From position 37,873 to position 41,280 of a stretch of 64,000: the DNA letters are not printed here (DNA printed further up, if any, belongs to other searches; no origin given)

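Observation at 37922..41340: A diverged copy of the pheT 3' end lies on the far side of the TPR gene inserted between pheT and pfk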

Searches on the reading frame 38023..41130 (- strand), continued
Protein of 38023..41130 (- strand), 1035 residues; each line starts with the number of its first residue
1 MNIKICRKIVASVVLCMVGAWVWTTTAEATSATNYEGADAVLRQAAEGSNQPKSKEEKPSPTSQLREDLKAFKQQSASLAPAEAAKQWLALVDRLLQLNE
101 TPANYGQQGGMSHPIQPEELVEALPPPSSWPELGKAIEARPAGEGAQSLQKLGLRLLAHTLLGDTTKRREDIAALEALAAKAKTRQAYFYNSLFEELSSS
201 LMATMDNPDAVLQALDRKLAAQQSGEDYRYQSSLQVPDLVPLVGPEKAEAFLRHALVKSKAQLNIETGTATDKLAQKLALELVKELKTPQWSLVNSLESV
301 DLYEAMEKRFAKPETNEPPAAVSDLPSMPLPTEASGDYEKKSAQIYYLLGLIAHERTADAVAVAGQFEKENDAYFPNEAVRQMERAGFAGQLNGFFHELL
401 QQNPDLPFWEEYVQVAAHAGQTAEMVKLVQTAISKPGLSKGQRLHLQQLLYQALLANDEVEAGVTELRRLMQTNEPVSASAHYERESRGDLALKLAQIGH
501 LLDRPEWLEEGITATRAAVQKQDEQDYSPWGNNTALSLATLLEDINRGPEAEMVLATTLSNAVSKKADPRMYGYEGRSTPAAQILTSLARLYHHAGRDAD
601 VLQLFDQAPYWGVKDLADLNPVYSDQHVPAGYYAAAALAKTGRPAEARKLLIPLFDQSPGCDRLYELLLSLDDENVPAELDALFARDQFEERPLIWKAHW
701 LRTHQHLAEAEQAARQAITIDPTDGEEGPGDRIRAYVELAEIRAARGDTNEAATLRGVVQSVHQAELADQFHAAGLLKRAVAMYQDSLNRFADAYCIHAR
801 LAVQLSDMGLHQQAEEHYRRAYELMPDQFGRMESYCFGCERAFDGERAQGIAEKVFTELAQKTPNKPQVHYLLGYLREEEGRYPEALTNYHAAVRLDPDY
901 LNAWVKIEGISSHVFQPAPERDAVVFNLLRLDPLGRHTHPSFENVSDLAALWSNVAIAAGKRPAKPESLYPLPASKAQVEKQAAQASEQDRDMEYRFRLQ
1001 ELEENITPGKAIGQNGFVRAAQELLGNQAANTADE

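Call 52: find_encoding_contigs(protein=P0153, flank=8000, max_places=2)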
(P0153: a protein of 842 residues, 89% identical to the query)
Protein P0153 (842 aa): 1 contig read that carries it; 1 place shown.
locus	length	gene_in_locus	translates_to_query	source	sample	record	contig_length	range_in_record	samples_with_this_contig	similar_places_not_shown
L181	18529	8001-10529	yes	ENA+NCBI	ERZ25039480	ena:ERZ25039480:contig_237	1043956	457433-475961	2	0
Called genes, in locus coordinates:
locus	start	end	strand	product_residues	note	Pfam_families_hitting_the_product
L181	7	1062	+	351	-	PF02912:Phe_tRNA-synt_N, PF01409:tRNA-synt_2d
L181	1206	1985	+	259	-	PF00484:Pro_CA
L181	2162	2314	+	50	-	-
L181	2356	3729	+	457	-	PF01555:N6_N4_Mtase (weak)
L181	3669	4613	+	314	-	PF14338:Mrr_N, PF04471:Mrr_cat, PF22722:NA-iREase1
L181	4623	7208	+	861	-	PF01588:tRNA_bind, PF03483:B3_4, PF03484:B5, PF17759:tRNA_synthFbeta, PF03147:FDX-ACB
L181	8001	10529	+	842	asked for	PF00515:TPR_1 (faint), PF07719:TPR_2 (faint), PF13181:TPR_8 (faint), PF13428:TPR_14 (faint), PF14559:TPR_19 (faint), PF13414:TPR_11 (faint)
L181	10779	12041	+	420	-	PF00365:PFK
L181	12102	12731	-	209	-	PF07589:PEP_exosort_dom (weak)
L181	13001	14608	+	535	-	PF22848:ASD1_dom, PF06964:Alpha-L-AF_C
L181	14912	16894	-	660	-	PF01435:Peptidase_M48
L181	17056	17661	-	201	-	PF04011:LemA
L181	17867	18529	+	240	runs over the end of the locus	-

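Call 53: find_encoding_contigs(protein=P0173, flank=8000, max_places=2)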
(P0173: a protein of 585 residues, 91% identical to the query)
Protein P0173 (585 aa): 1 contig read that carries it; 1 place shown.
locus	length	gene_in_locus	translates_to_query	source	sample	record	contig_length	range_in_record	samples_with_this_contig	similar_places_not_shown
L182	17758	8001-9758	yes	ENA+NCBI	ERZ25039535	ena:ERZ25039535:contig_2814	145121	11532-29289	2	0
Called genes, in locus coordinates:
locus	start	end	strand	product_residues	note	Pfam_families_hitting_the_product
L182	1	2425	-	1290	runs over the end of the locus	PF07494:Reg_prop (faint), PF00512:HisKA, PF02518:HATPase_c, PF00072:Response_reg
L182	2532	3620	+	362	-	PF02912:Phe_tRNA-synt_N, PF01409:tRNA-synt_2d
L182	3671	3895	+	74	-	PF09957:VapB_antitoxin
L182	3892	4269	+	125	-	PF01850:PIN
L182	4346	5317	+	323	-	-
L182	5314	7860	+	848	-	PF01588:tRNA_bind, PF03483:B3_4, PF03484:B5, PF17759:tRNA_synthFbeta, PF03147:FDX-ACB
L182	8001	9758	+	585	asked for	-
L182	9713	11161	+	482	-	PF00515:TPR_1 (faint), PF07719:TPR_2 (faint), PF13181:TPR_8 (faint), PF13424:TPR_12 (faint), PF13428:TPR_14 (faint), PF13431:TPR_17 (faint), PF14559:TPR_19 (faint), PF13414:TPR_11 (faint)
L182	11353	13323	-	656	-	PF01435:Peptidase_M48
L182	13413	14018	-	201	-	PF04011:LemA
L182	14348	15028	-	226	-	PF03734:YkuD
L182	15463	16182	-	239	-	PF13189:Cytidylate_kin2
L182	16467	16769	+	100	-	PF02700:PurS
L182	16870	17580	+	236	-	PF07685:GATase_3, PF13507:GATase_5, PF01965:DJ-1_PfpI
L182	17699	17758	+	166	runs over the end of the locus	-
